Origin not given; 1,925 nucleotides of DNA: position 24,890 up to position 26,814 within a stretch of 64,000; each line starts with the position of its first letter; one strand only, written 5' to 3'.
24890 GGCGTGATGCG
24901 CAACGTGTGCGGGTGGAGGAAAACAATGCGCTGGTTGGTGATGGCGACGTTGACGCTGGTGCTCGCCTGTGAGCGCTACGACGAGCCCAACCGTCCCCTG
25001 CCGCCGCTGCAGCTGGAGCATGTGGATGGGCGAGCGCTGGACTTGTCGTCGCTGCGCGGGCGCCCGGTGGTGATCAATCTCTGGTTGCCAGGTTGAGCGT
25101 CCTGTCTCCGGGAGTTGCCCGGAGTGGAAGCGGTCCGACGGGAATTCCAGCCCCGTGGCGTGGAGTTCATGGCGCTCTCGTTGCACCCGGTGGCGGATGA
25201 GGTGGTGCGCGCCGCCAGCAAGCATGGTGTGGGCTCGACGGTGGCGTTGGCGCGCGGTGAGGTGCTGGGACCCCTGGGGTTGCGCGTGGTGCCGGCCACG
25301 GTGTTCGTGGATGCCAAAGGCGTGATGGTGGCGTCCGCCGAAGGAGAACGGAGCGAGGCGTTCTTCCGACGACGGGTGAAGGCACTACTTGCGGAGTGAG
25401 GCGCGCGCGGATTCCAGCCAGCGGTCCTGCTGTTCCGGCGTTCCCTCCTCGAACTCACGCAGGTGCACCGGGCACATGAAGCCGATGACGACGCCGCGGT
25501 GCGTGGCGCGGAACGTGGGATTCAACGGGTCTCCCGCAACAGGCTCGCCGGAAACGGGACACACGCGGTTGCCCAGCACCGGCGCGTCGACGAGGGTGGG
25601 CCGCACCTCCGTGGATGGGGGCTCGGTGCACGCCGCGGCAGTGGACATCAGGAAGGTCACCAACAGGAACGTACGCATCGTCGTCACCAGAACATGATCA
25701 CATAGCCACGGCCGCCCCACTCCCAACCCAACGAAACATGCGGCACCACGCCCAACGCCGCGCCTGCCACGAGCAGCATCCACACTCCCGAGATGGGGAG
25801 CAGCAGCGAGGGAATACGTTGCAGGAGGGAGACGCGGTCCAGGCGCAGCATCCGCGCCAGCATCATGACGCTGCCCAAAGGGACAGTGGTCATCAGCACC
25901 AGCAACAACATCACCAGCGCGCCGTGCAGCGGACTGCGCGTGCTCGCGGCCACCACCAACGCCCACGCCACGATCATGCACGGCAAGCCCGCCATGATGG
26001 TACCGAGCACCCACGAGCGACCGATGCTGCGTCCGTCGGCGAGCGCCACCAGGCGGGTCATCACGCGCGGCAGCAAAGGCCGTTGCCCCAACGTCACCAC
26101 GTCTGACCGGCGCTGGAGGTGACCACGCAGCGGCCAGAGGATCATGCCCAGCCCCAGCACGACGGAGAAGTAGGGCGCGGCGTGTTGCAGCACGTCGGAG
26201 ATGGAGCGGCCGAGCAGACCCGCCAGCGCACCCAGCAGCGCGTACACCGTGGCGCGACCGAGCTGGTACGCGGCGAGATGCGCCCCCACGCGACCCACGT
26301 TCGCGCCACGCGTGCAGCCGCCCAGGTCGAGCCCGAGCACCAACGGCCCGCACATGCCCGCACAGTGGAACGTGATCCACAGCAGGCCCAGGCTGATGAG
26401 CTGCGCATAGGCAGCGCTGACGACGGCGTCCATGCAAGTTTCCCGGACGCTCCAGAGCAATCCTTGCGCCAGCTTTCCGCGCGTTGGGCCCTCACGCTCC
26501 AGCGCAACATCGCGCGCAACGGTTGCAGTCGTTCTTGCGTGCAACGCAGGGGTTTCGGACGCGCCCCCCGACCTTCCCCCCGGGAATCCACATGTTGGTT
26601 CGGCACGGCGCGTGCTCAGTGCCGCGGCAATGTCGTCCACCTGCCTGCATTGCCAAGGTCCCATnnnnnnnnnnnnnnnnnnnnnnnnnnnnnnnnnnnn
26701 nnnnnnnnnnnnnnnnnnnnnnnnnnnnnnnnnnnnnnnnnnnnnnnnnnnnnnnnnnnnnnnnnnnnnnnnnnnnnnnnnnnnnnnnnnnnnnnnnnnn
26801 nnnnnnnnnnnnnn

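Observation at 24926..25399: TlpA-like periplasmic thiol:disulfide oxidoreductase with an in-frame UGA at the first Cys of CxxC plus a SECIS-like hairpin: candidate selenoprotein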

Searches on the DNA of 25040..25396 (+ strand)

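Call 81: search_rna_families(source=window, start=25040, end=25200, threshold=evalue, max_evalue=10)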
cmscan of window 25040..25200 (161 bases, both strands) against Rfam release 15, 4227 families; matches with E-value up to 10: 2.
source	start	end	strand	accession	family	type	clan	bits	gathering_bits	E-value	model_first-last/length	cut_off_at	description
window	25064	25075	+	RF01119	sR32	Gene; snRNA; snoRNA; CD-box;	-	9.1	40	2.6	46-57/57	no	Small nucleolar RNA sR32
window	25080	25150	-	RF02209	WT1-AS_7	Gene; lncRNA;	-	5.8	50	5.3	232-294/294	no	WT1 antisense RNA conserved region 7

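Call 84: search_rna_families(sources=[L001, L011, L012, L013, L016, L019, L024, L026], threshold=gathering)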
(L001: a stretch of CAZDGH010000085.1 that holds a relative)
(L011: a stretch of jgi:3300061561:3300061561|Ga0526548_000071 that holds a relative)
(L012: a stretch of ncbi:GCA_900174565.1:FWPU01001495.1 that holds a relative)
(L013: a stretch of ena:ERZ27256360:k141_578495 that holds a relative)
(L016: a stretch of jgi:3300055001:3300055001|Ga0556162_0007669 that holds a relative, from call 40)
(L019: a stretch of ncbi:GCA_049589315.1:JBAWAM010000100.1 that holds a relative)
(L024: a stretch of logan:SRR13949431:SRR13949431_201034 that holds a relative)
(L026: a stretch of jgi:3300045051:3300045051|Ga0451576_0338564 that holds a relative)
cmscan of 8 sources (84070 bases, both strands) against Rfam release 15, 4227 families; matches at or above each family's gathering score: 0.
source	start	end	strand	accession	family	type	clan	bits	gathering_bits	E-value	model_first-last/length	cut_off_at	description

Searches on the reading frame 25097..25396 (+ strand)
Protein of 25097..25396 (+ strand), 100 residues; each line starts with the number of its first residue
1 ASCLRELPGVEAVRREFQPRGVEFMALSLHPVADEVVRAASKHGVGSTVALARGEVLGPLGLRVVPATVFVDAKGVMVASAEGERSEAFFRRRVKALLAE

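Call 21: search_protein_representatives(protein=window:25097-25396:+)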
Query: 100 residues. Proteins with E-value up to 0.001 (for the whole library): 141; up to 1e-10: 28; up to 1e-30: 0. The best 141 are listed.
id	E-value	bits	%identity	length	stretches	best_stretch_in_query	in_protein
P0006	3.7e-25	103.8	56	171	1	3-98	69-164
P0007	2.1e-19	85.4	49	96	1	7-100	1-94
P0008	1.3e-18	82.9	46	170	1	3-98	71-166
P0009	1.7e-18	82.5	51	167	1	1-99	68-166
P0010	6.6e-18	80.6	46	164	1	1-94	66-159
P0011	8.5e-18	80.3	47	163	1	3-98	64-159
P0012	3.1e-17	78.5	48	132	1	1-98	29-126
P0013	4.9e-17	77.8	44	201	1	3-98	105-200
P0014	1.9e-16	75.9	44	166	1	2-98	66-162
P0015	4.4e-16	74.8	47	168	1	3-98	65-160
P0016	8.7e-16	73.9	43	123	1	7-98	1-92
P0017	3.1e-15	72.1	30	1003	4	2-89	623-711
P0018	8.9e-15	70.6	45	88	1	14-98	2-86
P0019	1.0e-14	70.4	45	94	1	7-98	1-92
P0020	1.8e-14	69.6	45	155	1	2-99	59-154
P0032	4.7e-11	58.7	38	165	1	2-98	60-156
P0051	3.3e-07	46.4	36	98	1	2-96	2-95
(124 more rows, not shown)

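Call 40: find_encoding_contigs(protein=P0051, flank=10000, max_places=3)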
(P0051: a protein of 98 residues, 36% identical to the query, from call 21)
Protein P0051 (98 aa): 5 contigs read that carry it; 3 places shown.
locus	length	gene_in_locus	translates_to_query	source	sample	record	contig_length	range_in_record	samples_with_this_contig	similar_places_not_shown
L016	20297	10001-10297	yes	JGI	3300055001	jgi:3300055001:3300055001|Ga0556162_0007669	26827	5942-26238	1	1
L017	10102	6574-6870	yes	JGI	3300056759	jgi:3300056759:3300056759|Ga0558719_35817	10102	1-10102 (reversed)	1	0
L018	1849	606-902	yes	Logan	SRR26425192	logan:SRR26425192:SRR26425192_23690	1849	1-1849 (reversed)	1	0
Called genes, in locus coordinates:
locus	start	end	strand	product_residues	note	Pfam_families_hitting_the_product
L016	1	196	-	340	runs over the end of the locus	PF02885:Glycos_trans_3N, PF00591:Glycos_transf_3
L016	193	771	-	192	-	PF00117:GATase, PF07722:Peptidase_C26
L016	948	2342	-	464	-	PF04715:, PF00425:Chorismate_bind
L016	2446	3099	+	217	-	PF14681:UPRTase, PF00156:Pribosyltran (weak)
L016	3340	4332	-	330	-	-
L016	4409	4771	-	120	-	-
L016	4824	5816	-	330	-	-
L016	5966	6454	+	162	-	PF00578:AhpC-TSA, PF08534:Redoxin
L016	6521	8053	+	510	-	PF00144:Beta-lactamase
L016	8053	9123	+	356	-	-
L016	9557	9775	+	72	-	-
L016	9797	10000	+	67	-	-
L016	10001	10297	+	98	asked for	-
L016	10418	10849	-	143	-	-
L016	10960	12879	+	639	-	PF07626:PSD3 (faint), PF07637:PSD5, PF07631:PSD4, PF07627:PSCyt3, PF07624:PSD2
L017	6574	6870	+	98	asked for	-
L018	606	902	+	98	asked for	-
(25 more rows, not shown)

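Call 48: find_encoding_contigs(protein=P0032, flank=6000, max_places=2)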
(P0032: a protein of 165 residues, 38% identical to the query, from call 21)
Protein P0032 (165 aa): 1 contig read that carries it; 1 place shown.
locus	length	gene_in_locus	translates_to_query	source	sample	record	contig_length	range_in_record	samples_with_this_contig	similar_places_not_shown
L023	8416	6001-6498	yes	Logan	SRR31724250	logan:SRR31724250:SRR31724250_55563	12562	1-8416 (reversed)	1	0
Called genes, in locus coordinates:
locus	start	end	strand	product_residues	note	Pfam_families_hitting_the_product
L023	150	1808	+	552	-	PF02310:B12-binding (weak), PF04055:Radical_SAM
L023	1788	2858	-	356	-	PF00478:IMPDH (faint), PF03060:NMO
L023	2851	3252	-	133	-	-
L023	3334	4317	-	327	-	PF14099:Polysacc_lyase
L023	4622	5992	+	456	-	PF13091:PLDc_2, PF00614:PLDc (faint), PF13091:PLDc_2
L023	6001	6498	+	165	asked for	PF08534:Redoxin, PF00578:AhpC-TSA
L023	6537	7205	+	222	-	-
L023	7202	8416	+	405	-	?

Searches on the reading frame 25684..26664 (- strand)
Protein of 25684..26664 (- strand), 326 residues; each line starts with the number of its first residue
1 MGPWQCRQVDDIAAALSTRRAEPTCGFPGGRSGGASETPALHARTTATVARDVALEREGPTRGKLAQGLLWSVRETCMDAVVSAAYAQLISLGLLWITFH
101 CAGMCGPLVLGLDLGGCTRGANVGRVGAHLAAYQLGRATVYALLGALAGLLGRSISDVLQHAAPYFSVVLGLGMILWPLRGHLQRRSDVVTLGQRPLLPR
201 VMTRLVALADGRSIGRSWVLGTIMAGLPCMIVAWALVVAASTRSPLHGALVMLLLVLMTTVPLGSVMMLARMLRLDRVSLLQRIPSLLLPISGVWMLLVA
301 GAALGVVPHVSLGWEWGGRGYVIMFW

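Call 12: search_protein_families(library=pfam, proteins=[window:25684-26664:-], max_evalue=0.001)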
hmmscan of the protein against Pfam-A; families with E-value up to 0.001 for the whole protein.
window:25684-26664:- (326 aa): 2 families
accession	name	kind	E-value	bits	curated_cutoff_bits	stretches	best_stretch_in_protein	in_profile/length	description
PF13386.12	DsbD_2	-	1.7e-29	103.6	24.9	1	91-295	4-199/199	Cytochrome C biogenesis protein transmembrane region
PF11139.14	SfLAP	-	4.9e-05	23.3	35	1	126-278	27-177/213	Sap, sulfolipid-1-addressing protein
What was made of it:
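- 25684..26433 (-): Neighbouring DsbD_2-family membrane protein (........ motif). It is a candidate electron donor for the redoxin. This is context only and is inferred. The upper coordinate is approximate. Pfam DsbD_2 at E=1.7e-29 (call 12).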
